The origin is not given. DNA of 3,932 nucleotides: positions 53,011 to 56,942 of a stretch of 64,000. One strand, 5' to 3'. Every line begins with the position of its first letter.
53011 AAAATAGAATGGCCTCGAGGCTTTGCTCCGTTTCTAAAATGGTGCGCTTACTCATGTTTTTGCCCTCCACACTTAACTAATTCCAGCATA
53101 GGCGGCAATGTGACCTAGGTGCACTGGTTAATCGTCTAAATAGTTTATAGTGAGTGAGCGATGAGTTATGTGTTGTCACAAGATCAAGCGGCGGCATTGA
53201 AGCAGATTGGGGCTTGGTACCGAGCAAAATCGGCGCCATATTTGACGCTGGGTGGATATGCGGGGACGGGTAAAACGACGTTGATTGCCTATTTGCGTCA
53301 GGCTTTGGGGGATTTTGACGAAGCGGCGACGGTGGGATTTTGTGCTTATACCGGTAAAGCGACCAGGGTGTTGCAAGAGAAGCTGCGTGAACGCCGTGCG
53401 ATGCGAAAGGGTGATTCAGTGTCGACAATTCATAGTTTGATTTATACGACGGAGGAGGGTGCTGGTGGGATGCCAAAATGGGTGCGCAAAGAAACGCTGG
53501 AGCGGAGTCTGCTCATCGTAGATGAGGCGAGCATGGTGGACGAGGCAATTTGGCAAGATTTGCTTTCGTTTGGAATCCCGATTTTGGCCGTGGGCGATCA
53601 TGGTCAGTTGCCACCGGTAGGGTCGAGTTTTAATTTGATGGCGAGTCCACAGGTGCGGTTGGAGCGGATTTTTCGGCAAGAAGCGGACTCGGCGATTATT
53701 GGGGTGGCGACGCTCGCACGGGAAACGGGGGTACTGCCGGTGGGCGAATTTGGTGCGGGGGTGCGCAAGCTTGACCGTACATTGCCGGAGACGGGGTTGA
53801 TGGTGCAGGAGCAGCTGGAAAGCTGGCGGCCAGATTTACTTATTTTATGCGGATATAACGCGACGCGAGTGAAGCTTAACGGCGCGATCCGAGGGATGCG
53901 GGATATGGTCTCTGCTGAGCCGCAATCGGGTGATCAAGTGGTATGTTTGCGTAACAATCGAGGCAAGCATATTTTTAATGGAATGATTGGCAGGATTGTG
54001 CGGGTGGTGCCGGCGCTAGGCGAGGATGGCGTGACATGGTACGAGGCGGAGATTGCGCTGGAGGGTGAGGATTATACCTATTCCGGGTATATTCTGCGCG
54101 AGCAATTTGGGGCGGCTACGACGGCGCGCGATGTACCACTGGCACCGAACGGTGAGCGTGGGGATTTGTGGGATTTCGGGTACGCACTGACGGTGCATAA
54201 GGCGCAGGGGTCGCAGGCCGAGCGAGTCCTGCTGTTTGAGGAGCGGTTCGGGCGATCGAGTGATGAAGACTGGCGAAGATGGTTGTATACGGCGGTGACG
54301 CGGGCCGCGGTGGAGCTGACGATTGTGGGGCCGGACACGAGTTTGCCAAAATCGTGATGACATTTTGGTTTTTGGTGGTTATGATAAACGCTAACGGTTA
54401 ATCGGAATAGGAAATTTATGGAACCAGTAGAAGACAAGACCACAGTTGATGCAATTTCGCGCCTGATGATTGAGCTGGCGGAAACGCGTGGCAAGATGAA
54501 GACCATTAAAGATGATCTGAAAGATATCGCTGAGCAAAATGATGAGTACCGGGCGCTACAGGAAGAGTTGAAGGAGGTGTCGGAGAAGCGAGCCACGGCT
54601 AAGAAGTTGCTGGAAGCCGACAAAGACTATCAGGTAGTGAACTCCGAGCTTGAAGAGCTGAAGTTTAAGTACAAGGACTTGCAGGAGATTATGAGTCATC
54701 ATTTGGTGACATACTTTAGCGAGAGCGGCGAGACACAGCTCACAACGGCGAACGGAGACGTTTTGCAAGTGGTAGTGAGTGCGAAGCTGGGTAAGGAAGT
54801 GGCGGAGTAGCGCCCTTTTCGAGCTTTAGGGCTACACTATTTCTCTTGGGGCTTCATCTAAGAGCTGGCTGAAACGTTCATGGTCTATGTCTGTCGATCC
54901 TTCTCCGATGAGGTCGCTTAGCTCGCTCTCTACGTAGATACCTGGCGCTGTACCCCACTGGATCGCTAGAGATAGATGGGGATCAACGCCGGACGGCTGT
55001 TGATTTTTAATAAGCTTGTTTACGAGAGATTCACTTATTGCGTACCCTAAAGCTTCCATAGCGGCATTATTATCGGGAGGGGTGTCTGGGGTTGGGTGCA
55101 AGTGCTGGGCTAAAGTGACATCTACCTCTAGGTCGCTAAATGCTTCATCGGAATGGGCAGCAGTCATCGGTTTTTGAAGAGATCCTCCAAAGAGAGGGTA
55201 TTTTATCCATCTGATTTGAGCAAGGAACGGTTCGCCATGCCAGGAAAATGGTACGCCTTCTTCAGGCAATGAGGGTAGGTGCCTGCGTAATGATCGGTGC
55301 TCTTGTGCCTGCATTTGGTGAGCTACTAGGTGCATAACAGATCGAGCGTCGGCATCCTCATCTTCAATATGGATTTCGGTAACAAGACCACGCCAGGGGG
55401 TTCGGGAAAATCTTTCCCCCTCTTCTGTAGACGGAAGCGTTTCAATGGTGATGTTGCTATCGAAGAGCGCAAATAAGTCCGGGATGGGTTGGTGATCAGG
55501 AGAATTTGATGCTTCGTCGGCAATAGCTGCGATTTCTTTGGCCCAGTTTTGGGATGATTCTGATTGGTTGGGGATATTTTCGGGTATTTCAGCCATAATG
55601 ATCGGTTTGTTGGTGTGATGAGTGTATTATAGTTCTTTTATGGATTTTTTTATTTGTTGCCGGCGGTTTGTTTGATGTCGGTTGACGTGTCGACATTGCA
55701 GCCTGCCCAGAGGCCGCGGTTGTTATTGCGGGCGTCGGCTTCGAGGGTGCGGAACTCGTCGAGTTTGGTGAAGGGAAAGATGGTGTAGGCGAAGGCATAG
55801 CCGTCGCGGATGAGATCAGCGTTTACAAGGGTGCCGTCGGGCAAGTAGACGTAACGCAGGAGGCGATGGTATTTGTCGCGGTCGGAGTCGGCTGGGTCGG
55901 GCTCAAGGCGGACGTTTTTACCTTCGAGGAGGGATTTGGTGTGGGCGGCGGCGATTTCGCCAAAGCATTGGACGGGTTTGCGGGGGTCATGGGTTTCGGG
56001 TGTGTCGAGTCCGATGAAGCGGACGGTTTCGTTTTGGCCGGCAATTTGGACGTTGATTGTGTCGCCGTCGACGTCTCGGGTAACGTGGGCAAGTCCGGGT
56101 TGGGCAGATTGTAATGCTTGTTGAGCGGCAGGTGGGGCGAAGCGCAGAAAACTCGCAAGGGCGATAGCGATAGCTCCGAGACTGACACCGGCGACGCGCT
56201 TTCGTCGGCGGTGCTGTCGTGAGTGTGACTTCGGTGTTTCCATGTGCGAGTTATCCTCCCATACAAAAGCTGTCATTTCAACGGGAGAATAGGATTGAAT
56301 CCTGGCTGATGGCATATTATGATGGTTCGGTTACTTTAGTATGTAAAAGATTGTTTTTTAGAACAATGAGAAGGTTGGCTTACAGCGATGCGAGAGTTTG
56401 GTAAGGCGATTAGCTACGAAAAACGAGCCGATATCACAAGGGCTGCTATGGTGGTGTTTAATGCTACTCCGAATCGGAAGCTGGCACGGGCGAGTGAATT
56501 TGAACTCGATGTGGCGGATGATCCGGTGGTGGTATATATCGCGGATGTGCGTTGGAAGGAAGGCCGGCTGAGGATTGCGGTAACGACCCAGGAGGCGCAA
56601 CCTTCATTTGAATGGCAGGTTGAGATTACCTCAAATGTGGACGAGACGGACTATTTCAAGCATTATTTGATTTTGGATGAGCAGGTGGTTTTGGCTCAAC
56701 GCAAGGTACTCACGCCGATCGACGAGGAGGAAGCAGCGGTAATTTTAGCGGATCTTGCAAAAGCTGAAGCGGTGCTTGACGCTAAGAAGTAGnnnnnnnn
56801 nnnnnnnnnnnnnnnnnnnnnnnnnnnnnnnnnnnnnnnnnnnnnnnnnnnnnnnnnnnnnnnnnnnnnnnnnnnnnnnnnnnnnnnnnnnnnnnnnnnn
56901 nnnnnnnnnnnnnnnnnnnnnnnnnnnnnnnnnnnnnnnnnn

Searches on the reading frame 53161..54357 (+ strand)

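Call 28: search_protein_families(library=pfam, proteins=[window:53161-54357:+], max_evalue=0.001)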
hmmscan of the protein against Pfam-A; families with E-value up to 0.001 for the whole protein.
window:53161-54357:+ (398 aa): 10 families
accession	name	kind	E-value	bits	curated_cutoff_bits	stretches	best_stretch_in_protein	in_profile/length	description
PF13604.12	AAA_30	-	2.5e-21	76.7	27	1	5-182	2-164/191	AAA domain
PF13245.12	AAA_19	-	2.5e-20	73.5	25.1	1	22-154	8-133/134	AAA domain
PF13538.12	UvrD_C_2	-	4.7e-15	55.6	27.4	1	340-389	2-52/52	UvrD-like helicase C-terminal domain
PF09848.15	SLFN-g3_helicase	-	1.4e-05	25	24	1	31-124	7-89/354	Schlafen group 3, DNA/RNA helicase domain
PF01443.25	Viral_helicase1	-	1.8e-05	25.1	21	0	342-389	179-227/228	Viral superfamily 1 RNA helicase core domain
PF05970.20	PIF1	-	3.8e-05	23.8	25.9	1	5-134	2-122/223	PIF1-like helicase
PF18335.7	SH3_13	-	6.8e-05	23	41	1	256-282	28-54/65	ATP-dependent RecD-like DNA helicase SH3 domain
PF13086.12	AAA_11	-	0.00013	22.3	27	0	69-153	172-253/257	AAA domain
PF13401.12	AAA_22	-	0.00045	21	27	0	25-137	5-107/130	AAA domain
PF13191.12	AAA_16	-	0.00083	20.3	32.6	0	21-52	20-51/167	AAA ATPase domain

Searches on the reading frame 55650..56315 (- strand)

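Call 4: search_protein_families(library=pfam, proteins=[window:55650-56315:-], max_evalue=1)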
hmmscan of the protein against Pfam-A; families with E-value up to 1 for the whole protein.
window:55650-56315:- (221 aa): 2 families
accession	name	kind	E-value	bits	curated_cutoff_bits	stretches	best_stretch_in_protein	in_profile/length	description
PF00565.23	SNase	-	2.1e-22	80.1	21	1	97-204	1-106/107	Staphylococcal nuclease homologue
PF00523.23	Fusion_gly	-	0.17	10.6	29.8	1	27-54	74-101/487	Fusion glycoprotein F0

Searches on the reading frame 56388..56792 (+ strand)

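Call 4: search_protein_families(library=pfam, proteins=[window:56388-56792:+], max_evalue=1)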
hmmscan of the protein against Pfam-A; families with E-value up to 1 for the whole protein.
window:56388-56792:+ (134 aa): 1 family
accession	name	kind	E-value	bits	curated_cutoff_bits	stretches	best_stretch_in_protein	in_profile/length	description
PF21061.3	Reovirus_L2_7th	-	0.029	14.8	27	1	33-60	56-83/99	Reovirus core-spike protein lambda-2 (L2), 7th domain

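Call 5: search_protein_families(library=phrogs, proteins=[window:56388-56792:+], max_evalue=1)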
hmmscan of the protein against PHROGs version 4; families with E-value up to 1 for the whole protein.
window:56388-56792:+ (134 aa): 2 families
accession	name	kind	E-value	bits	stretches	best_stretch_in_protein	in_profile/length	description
phrog_1436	-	unknown function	0.12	13.4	1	100-114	5-19/43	-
phrog_7795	-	unknown function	0.16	13.5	0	53-92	50-92/98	-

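Call 6: search_protein_families(library=padloc, proteins=[window:56388-56792:+], max_evalue=1)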
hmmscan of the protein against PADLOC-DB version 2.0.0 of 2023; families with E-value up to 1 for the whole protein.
window:56388-56792:+ (134 aa): 0 families

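Call 7: search_protein_families(library=ncbifam, proteins=[window:56388-56792:+], max_evalue=1)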
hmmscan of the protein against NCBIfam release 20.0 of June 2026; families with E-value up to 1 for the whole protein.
window:56388-56792:+ (134 aa): 0 families
